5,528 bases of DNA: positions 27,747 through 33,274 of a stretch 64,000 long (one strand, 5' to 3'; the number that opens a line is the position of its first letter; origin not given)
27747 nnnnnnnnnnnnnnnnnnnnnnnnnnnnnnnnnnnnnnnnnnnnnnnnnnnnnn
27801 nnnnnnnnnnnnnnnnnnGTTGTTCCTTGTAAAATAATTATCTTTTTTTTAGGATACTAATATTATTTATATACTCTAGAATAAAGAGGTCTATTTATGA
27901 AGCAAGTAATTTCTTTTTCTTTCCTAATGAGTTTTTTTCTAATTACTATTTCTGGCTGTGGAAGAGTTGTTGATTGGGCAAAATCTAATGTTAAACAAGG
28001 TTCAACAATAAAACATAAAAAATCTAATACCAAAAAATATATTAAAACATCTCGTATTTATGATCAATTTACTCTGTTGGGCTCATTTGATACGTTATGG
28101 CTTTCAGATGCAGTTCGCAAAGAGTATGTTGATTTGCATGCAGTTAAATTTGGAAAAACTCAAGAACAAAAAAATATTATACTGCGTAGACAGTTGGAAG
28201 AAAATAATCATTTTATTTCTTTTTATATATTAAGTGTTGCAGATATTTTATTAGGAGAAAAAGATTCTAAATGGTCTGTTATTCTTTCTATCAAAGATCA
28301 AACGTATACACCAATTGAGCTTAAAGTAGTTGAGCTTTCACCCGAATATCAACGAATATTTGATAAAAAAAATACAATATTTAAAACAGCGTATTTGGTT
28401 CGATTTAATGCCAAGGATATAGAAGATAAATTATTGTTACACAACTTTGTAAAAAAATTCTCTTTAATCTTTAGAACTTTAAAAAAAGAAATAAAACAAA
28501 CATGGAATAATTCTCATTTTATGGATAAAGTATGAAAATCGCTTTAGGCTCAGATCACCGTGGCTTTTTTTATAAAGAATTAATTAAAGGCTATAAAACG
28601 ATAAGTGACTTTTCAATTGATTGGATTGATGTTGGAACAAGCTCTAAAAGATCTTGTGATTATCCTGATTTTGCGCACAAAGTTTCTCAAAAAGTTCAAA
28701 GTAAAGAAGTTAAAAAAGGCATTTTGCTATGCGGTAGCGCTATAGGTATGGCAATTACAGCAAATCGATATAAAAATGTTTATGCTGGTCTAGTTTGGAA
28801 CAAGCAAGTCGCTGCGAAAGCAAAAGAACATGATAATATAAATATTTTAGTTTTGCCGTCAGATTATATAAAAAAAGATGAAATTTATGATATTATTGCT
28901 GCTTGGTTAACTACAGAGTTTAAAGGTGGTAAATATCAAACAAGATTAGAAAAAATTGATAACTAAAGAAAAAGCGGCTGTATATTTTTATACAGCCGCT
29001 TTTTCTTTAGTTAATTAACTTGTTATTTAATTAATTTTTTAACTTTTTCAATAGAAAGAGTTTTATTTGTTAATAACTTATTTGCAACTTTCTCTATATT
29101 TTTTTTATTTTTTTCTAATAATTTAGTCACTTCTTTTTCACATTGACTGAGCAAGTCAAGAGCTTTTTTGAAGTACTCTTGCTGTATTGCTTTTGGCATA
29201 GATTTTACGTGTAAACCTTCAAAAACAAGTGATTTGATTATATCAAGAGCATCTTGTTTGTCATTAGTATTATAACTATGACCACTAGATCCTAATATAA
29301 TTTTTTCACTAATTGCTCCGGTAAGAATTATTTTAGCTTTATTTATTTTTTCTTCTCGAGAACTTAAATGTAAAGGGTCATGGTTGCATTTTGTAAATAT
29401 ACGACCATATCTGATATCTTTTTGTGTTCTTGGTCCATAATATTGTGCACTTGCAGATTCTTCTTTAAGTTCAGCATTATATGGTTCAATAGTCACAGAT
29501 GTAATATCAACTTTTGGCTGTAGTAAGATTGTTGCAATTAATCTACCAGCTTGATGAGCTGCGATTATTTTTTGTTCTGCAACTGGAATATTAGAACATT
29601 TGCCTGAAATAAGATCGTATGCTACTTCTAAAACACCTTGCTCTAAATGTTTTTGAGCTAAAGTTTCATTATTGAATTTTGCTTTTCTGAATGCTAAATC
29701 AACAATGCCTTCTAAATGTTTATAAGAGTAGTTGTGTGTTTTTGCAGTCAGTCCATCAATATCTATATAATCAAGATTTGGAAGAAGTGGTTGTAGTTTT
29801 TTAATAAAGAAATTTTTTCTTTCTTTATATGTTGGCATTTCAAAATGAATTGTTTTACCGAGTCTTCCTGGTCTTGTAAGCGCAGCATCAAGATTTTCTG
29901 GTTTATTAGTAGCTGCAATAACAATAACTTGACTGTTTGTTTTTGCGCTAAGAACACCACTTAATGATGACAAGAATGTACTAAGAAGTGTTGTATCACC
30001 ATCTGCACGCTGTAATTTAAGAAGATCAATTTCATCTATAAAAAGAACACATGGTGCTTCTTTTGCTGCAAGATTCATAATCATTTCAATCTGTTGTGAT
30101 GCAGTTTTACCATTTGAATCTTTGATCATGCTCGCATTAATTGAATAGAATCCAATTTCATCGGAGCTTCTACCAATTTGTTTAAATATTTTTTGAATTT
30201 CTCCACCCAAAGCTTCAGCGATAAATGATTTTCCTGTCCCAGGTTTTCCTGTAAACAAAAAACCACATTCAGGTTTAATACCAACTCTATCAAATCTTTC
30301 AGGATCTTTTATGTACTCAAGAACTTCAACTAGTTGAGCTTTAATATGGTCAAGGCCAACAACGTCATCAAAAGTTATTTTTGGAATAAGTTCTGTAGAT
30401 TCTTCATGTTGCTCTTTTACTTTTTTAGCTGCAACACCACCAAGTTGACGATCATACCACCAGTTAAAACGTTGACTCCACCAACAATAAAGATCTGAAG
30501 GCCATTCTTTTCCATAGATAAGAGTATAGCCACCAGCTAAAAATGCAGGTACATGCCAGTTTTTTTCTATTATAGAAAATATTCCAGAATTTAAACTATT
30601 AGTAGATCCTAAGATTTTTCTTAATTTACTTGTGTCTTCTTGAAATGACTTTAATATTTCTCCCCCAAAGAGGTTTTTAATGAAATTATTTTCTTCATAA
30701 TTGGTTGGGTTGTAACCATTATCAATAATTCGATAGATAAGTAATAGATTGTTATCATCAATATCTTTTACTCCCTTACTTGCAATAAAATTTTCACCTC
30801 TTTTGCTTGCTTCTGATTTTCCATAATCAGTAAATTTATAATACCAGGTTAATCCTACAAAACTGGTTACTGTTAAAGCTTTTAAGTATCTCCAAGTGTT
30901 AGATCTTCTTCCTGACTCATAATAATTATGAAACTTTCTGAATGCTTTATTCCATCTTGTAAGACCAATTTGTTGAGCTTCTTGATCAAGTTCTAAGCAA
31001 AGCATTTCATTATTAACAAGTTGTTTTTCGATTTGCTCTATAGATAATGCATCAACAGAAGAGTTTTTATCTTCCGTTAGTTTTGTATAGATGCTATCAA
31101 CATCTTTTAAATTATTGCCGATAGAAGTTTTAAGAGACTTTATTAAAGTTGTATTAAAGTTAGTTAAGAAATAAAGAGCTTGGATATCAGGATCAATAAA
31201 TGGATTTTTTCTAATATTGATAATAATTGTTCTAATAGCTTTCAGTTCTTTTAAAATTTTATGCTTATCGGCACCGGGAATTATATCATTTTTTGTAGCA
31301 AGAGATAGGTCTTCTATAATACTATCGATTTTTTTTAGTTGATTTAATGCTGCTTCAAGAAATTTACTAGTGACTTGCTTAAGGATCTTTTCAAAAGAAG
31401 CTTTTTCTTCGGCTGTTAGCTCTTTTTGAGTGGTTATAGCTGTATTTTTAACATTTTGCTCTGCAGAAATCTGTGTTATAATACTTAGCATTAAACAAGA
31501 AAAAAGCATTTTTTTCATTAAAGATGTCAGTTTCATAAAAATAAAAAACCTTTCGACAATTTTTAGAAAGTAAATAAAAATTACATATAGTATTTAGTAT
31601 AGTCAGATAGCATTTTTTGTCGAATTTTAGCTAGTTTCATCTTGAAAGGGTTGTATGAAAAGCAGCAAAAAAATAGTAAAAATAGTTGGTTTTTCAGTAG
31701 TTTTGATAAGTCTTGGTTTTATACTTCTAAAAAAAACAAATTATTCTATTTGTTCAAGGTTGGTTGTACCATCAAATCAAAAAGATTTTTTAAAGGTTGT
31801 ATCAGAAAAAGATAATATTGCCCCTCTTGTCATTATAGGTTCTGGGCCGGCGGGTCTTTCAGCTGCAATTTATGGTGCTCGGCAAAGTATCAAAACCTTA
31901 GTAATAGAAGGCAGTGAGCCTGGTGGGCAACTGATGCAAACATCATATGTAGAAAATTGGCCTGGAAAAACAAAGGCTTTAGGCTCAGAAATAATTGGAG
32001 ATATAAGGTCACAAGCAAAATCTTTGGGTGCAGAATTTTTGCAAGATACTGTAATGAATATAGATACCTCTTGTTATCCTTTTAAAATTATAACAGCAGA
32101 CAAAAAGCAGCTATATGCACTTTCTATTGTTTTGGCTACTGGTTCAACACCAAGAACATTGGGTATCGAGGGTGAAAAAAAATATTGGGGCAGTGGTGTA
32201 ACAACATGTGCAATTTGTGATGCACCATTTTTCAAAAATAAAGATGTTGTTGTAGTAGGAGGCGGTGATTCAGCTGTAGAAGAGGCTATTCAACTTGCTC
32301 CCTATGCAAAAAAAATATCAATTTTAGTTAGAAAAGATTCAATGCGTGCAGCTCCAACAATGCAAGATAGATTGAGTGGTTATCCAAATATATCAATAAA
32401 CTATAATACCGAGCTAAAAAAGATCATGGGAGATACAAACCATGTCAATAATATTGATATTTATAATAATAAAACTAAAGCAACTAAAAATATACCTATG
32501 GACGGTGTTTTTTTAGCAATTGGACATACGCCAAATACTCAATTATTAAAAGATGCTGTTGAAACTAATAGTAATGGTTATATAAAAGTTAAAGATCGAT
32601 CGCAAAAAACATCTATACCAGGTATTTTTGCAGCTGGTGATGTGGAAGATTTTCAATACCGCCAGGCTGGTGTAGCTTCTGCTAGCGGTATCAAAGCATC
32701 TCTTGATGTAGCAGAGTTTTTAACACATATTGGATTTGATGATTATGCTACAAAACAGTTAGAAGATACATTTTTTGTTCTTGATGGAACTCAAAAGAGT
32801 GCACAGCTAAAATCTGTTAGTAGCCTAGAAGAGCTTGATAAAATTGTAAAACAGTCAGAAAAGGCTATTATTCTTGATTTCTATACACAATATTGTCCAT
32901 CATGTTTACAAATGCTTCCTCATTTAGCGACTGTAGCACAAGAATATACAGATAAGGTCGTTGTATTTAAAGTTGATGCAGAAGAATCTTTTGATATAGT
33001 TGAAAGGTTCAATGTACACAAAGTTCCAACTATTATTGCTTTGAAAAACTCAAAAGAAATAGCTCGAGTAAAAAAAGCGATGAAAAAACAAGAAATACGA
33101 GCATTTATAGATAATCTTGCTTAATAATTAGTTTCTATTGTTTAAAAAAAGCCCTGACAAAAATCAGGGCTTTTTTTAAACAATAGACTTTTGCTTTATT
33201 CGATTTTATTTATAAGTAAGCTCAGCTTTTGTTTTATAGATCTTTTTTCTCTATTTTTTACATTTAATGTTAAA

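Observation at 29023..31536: FtsH-like AAA+ protein with a dead metalloprotease site (HEAGH to HQAGR) and an N-terminal region ~235 aa longer than canonical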

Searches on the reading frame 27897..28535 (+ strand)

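Call 44: search_protein_families(library=pfam, proteins=[window:27897-28535:+], max_evalue=0.01)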
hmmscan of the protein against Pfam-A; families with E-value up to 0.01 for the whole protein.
window:27897-28535:+ (212 aa): 1 family
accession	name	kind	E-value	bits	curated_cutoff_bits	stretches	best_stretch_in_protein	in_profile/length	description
PF22418.2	EhRGS-RhoGEF_PH-like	-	0.0054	17.1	27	0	152-192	24-64/141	EhRGS-RhoGEF PH domain-like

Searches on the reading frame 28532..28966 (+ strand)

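Call 44: search_protein_families(library=pfam, proteins=[window:28532-28966:+], max_evalue=0.01)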
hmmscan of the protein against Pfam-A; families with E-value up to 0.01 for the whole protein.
window:28532-28966:+ (144 aa): 1 family
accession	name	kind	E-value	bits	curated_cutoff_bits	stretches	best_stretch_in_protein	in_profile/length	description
PF02502.23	LacAB_rpiB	-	3.8e-45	153.7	24.7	1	3-142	1-138/138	Ribose/Galactose Isomerase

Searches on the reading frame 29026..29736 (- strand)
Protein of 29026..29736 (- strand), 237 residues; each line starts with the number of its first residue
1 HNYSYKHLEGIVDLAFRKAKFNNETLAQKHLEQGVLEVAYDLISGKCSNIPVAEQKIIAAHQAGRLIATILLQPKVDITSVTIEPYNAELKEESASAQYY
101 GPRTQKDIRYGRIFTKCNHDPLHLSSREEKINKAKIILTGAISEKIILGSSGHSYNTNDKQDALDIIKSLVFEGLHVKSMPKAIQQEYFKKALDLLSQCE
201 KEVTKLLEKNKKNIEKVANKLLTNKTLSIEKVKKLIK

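Call 73: search_solved_structures(query=window:29026-29736:-, max_evalue=1, show_alignments=2)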
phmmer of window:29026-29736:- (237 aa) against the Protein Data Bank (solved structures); distinct sequences matched with E-value up to 1: 12.
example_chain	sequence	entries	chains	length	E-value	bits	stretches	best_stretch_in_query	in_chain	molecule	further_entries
3kds_E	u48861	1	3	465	0.011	18.6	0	120-213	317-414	Cell division protein FtsH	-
6nyy_A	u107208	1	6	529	0.027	17.3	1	17-89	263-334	AFG3-like protein 2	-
2dhr_A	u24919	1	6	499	0.028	17.3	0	119-216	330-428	FtsH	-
4eiw_A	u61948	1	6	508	0.03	17.2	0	119-216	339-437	ATP-dependent zinc metalloprotease FtsH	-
5y4f_A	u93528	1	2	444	0.048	16.5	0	115-170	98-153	Ankyrin-2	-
4rlv_A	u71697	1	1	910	0.13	15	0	115-170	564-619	Ankyrin-1, Ankyrin-2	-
7tdo_A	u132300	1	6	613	0.31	13.8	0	120-213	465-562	ATP-dependent zinc metalloprotease FtsH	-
9ifo_A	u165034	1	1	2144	0.37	13.6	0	45-89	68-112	Teneurin-Like Protein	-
7zbh_A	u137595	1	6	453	0.39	13.5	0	191-236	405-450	ATP-dependent zinc metalloprotease FtsH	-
9pt5_A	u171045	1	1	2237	0.42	13.4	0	45-89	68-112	Teneurin-like protein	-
6fdb_A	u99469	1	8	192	0.66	12.8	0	11-71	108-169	Propanediol utilization protein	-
5y4d_A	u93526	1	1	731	0.78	12.5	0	115-170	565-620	Ankyrin-1,Ankyrin-2,Ankyrin-2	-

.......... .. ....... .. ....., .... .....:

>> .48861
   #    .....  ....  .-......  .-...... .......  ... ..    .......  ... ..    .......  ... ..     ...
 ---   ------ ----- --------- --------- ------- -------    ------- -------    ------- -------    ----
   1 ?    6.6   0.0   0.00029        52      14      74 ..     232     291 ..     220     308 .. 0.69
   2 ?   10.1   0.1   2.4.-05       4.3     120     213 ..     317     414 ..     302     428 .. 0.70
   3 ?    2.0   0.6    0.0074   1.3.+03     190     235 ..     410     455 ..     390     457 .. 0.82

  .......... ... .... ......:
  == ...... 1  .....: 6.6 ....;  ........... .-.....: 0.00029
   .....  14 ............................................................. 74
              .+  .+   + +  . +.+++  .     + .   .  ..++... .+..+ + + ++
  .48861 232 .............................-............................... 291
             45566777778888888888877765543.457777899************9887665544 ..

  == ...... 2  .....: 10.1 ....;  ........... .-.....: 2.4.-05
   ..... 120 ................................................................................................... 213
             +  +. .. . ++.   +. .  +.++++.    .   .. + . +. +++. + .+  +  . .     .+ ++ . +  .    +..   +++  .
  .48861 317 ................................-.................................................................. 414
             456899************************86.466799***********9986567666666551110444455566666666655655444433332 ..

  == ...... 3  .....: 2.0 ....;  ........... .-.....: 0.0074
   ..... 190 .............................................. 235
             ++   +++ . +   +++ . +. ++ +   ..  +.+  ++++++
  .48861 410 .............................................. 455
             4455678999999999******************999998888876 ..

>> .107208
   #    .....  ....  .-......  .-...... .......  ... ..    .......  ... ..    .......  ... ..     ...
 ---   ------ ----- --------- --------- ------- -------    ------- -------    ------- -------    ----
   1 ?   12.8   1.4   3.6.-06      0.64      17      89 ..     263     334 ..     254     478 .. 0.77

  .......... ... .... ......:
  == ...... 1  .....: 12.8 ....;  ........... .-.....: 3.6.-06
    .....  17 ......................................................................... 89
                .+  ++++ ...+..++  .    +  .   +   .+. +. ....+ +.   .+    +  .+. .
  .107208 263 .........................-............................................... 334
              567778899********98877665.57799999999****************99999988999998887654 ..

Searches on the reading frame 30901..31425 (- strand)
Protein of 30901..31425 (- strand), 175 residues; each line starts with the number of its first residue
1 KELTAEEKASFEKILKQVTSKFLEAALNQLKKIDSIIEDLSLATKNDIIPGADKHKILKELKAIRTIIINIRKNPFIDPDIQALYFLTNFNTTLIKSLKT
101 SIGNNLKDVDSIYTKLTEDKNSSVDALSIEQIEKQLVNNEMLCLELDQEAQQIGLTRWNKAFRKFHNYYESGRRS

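Call 51: predict_structure(alignment_id=A4)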
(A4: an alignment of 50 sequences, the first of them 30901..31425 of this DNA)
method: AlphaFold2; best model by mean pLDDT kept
length: 175 residues; sequences in the alignment: 50
mean_pLDDT: 91.2   pTM: 0.83
mean pLDDT of the five models: 91.2, 91.2, 88.9, 88.8, 87.2
residues with pLDDT >= 90: 125; 70-90: 49; 50-70: 1; < 50: 0
segments of 3 or more residues with pLDDT < 50: none
pLDDT, mean of each block of 10 residues (from residue 1): 93 94 97 97 92 93 96 87 93 97 93 87 80 97 97 81 83 78
secondary structure, 60 per line:
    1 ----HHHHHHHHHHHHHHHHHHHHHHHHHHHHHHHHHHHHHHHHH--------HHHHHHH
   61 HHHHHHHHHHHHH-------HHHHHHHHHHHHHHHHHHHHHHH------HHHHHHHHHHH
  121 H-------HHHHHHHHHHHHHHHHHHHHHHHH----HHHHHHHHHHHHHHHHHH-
elements in order: H5-45 H54-73 H81-103 H110-121 H129-152 H157-174

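Call 53: fold_search(model_id=the predicted structure, library=pdb)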
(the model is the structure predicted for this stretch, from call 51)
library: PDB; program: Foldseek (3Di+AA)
matches with E <= 10: 248; with E <= 0.001: 0
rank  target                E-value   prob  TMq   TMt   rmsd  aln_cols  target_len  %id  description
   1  6xz6_A                5.2e-01  0.30  0.30  0.25  25.0       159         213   14  Structure of the trypanosome brucei factor H receptor bound to domain D5 of bovine factor H (released 2020-03-25)
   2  1xwm                  5.5e-01  0.16  0.22  0.19  17.6       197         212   13  The crystal structure of PhoU (phosphate uptake regulator), Structural genomics (released 2004-12-14)
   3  6e6a_A                7.1e-01  0.28  0.30  0.32  21.2       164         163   12  Triclinic crystal form of IncA G144A point mutant (released 2019-07-10)
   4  7q83_D                7.9e-01  0.08  0.16  0.17  20.9       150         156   15  Crystal structure of S. cerevisiae Sso2 in complex with the pleckstrin homology domain of Sec3 (released 2022-08-31)
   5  6dfk_B                8.3e-01  0.35  0.28  0.23  15.9       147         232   12  Crystal structure of the 11S subunit of the Plasmodium falciparum proteasome, PA28 (released 2019-08-07)
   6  6jx6_B                9.2e-01  0.20  0.25  0.28  19.4       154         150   12  Tetrameric form of Smac (released 2019-12-04)
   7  7q83_B                9.2e-01  0.07  0.16  0.18  20.6       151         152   15  Crystal structure of S. cerevisiae Sso2 in complex with the pleckstrin homology domain of Sec3 (released 2022-08-31)
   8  7vg4_F                9.7e-01  0.23  0.29  0.28  10.3       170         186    9  10,5-methenyltetrahydrofolate cyclohydrolase from Methylobacterium extorquens AM1 strain (released 2022-07-06)
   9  7ung_D0               1.0e+00  0.18  0.26  0.18  22.2       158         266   10  48-nm repeat of the human respiratory doublet microtubule (released 2022-10-05)
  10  1few                  1.1e+00  0.21  0.28  0.28  19.3       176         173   11  CRYSTAL STRUCTURE OF SMAC/DIABLO (released 2000-09-13)
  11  6jx6_D                1.1e+00  0.16  0.25  0.28  19.4       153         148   12  Tetrameric form of Smac (released 2019-12-04)
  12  4u5a_A                1.1e+00  0.10  0.22  0.22  19.2       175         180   13  Sporozoite Protein for Cell Traversal (released 2014-12-24)
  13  6dfk_F                1.2e+00  0.28  0.28  0.23  15.9       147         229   12  Crystal structure of the 11S subunit of the Plasmodium falciparum proteasome, PA28 (released 2019-08-07)
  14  3ogh_A                1.3e+00  0.25  0.31  0.36  13.0       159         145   14  Crystal structure of yciE protein from E. coli CFT073, a member of ferritine-like superfamily of diiron-containing fou (released 2010-09-15)
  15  4k0d_B                1.3e+00  0.18  0.26  0.30  19.6       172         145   12  Periplasmic sensor domain of sensor histidine kinase, Adeh_2942 (released 2013-06-12)
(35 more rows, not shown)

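Call 71: search_protein_families(library=pfam, alignment_id=A4, max_evalue=0.01)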
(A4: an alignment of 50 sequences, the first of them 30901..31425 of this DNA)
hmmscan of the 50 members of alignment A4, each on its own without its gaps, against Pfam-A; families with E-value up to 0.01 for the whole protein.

A. member 1, window:30901-31425:- (175 aa): 0 families

B. families by the number of members that match (of 50 scanned): 14 families
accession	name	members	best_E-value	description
PF05008.21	V-SNARE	3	0.0032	Vesicle transport v-SNARE protein N-terminus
PF04513.17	Baculo_PEP_C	2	0.0017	Baculovirus polyhedron envelope protein, PEP, C terminus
PF06657.18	Cep57_MT_bd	1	0.00019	Centrosome microtubule-binding domain of Cep57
PF11068.13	YlqD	1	0.00052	YlqD protein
PF24371.1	DUF7527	1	0.00084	Domain of unknown function (DUF7527)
PF13495.12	Phage_int_SAM_4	1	0.0018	Phage integrase, N-terminal SAM-like domain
PF08064.18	UME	1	0.0036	UME (NUC010) domain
PF05388.16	Carbpep_Y_N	1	0.0041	Carboxypeptidase Y pro-peptide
PF24850.1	CC_BshC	1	0.0043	Bacillithiol biosynthesis BshC, C-terminal coiled-coil domain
PF02403.27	Seryl_tRNA_N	1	0.0074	Seryl-tRNA synthetase N-terminal domain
PF16193.11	AAA_assoc_2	1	0.0084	AAA C-terminal domain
PF06777.17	HBB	1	0.0088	Helical and beta-bridge domain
PF19620.4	DUF6125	1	0.009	Family of unknown function (DUF6125)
PF16535.10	T3SSipB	1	0.0098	Type III cell invasion protein SipB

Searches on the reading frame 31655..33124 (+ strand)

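Call 44: search_protein_families(library=pfam, proteins=[window:31655-33124:+], max_evalue=0.01)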
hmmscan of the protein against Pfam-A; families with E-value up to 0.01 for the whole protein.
window:31655-33124:+ (489 aa): 21 families
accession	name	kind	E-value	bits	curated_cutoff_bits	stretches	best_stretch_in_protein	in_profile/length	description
PF07992.20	Pyr_redox_2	-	6.8e-50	170.6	26.1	1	58-345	3-291/291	Pyridine nucleotide-disulphide oxidoreductase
PF13738.12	Pyr_redox_3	-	1.2e-28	100.7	30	2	131-328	102-305/305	Pyridine nucleotide-disulphide oxidoreductase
PF00085.26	Thioredoxin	-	3.4e-21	75.6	23.5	1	392-486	8-102/103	Thioredoxin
PF00070.33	Pyr_redox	-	1.9e-13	51.1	22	1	198-268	2-78/82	Pyridine nucleotide-disulphide oxidoreductase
PF00890.30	FAD_binding_2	-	2.3e-08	34.1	20.4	1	59-92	3-37/414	FAD binding domain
PF13098.12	Thioredoxin_2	-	9.6e-07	29.6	27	1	398-484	1-103/104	Thioredoxin-like domain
PF12831.13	FAD_oxidored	-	1.7e-06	28.1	27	1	58-94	2-39/416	FAD dependent oxidoreductase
PF01946.23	Thi4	-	2.6e-06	27.3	26.2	1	57-87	19-50/235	Thi4 family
PF03486.20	HI0933_like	-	3.5e-06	27.1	50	0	58-91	3-36/244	HI0933-like protein Rossmann domain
PF13434.12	Lys_Orn_oxgnase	-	3.5e-05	23.6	21.3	0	148-225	141-220/339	L-lysine 6-monooxygenase/L-ornithine 5-monooxygenase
PF13728.12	TraF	-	3.6e-05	24.1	23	1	386-468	113-205/224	F plasmid transfer operon protein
PF01266.30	DAO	-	3.7e-05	23.9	27.9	1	58-91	2-37/353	FAD dependent oxidoreductase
PF01134.28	GIDA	-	9.4e-05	22.1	22.1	0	58-105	2-47/391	Glucose inhibited division protein A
PF13905.12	Thioredoxin_8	-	0.00015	22.5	27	0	403-437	2-38/94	Thioredoxin-like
PF13848.12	Thioredoxin_6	-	0.00015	22.1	27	1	402-487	95-184/184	Thioredoxin-like domain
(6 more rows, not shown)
